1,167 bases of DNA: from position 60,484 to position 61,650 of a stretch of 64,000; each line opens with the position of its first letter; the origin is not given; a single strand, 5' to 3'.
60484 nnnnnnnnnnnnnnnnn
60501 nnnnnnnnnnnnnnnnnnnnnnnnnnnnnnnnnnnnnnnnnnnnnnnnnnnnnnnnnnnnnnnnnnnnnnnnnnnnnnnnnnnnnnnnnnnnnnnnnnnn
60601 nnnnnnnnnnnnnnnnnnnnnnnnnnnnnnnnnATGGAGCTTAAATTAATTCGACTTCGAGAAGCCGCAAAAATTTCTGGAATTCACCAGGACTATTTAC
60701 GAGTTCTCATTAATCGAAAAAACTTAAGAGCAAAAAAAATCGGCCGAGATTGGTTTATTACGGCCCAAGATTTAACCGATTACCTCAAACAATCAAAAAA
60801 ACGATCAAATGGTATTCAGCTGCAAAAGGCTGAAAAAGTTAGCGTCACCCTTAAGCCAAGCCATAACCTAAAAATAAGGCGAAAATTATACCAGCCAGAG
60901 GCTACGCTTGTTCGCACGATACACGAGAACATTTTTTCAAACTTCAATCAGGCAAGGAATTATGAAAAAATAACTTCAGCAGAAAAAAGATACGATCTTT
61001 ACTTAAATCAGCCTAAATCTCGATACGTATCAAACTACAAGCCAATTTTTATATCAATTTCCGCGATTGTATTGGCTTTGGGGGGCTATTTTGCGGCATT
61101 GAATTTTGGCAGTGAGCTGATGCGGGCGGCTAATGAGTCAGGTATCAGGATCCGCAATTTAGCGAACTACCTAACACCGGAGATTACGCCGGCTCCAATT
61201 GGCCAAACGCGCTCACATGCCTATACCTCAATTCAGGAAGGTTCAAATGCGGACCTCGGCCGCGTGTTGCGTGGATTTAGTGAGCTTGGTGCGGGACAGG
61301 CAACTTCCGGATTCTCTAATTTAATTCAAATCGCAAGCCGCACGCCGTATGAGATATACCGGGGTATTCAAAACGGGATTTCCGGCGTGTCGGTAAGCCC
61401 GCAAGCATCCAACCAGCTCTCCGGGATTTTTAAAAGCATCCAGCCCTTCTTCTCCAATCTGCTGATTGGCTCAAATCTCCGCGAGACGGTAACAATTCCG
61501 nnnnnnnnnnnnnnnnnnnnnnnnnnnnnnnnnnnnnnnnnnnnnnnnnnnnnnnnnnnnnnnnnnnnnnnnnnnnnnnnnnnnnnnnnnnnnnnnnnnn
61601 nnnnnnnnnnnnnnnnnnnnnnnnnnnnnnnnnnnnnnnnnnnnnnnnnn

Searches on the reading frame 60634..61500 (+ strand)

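Call 70: search_protein_families(library=pfam, proteins=[window:60634-61500:+], max_evalue=0.01)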
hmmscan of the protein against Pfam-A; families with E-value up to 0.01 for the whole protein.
window:60634-61500:+ (289 aa): 1 family
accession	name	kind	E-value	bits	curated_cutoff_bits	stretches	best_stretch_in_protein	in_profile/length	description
PF12728.13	HTH_17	-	2.2e-07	31.5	27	1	8-53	4-49/51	Helix-turn-helix domain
